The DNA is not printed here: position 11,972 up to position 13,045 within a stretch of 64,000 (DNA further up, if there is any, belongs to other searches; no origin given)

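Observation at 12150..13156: STAND-like ATPase with a TM anchor and an unplaced ~230 aa juxtamembrane domain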

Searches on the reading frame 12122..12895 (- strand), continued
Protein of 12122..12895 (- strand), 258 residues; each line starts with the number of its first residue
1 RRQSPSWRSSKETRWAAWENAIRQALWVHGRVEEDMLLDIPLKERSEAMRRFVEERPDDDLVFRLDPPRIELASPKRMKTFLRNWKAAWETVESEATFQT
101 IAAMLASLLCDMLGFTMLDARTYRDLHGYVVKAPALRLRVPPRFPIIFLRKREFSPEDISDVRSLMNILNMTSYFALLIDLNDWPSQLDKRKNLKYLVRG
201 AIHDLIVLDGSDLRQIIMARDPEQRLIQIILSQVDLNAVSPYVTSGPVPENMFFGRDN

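Call 75: fold_search(model_id=the predicted structure, library=pdb)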
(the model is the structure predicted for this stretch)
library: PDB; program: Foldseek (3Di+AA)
matches with E <= 10: 944; with E <= 0.001: 0
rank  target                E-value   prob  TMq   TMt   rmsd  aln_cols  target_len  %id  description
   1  5box_A                7.7e-03  0.51  0.18  0.18  30.6       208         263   14  Structure of TrmBL2, an archaeal chromatin protein, shows a novel mode of DNA binding. (released 2015-09-02)
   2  5csl_B                1.3e-02  0.75  0.28  0.05  13.8       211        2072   13  Crystal structure of the 500 kD yeast acetyl-CoA carboxylase holoenzyme dimer (released 2015-10-28)
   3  5csk_B                2.6e-02  0.47  0.27  0.06  12.0       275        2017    9  Crystal structure of yeast acetyl-CoA carboxylase, unbiotinylated (released 2015-10-28)
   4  5bpi_C                3.4e-02  0.33  0.18  0.18  18.4       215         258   17  Structure of TrmBL2, an archaeal chromatin protein, shows a novel mode of DNA binding. (released 2015-09-02)
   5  1dzf                  4.1e-02  0.60  0.24  0.28  12.6       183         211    9  RPB5 from S.cerevisiae (released 2000-06-09)
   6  1zao                  4.6e-02  0.57  0.18  0.17  12.3       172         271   11  Crystal Structure of A.fulgidus Rio2 Kinase Complexed With ATP and Manganese Ions (released 2005-06-21)
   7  5bpd_B                4.6e-02  0.25  0.18  0.18  29.7       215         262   15  Structure of TrmBL2, an archaeal chromatin protein, shows a novel mode of DNA binding. (released 2015-09-02)
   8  5bqt_B                5.1e-02  0.25  0.18  0.18  29.1       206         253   16  Structure of TrmBL2, an archaeal chromatin protein, shows a novel mode of DNA binding. (released 2015-09-02)
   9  5bqt_A                5.1e-02  0.23  0.18  0.18  29.1       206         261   16  Structure of TrmBL2, an archaeal chromatin protein, shows a novel mode of DNA binding. (released 2015-09-02)
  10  1zar                  5.8e-02  0.80  0.18  0.18  11.7       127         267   10  Crystal Structure of A.fulgidus Rio2 Kinase Complexed With ADP and Manganese Ions (released 2005-06-21)
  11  5bpd_D                5.8e-02  0.28  0.18  0.18  18.7       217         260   15  Structure of TrmBL2, an archaeal chromatin protein, shows a novel mode of DNA binding. (released 2015-09-02)
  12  5tjj_B                6.9e-02  0.54  0.19  0.20  13.9       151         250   14  Crystal structure of IcIR transcriptional regulator from Alicyclobacillus acidocaldarius (released 2016-10-26)
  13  8uhd_E                7.3e-02  0.54  0.26  0.32  12.1       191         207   11  Structure of paused transcription complex Pol II-DSIF-NELF - post-translocated (released 2024-03-20)
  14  9g1x_E                8.1e-02  0.35  0.22  0.27  12.6       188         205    6  Yeast RNA polymerase I elongation complex stalled by an apurinic site, 11-subunit (released 2025-06-18)
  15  5whm_C                8.6e-02  0.38  0.19  0.19  14.9       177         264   11  Crystal Structure of IclR Family Transcriptional Regulator from Brucella abortus (released 2017-08-23)
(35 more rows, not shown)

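Call 82: find_related_loci(query=A1, collection=viral_contigs, flank=6000)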
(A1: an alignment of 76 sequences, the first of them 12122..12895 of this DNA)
Query A1 (258 aa) in viral_contigs; peptide patterns used: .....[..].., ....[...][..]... (x = any residue, [..] = any of these).
11 stretches matched a pattern, but none encodes a relative of the query by tblastn (E <= 1e-3).
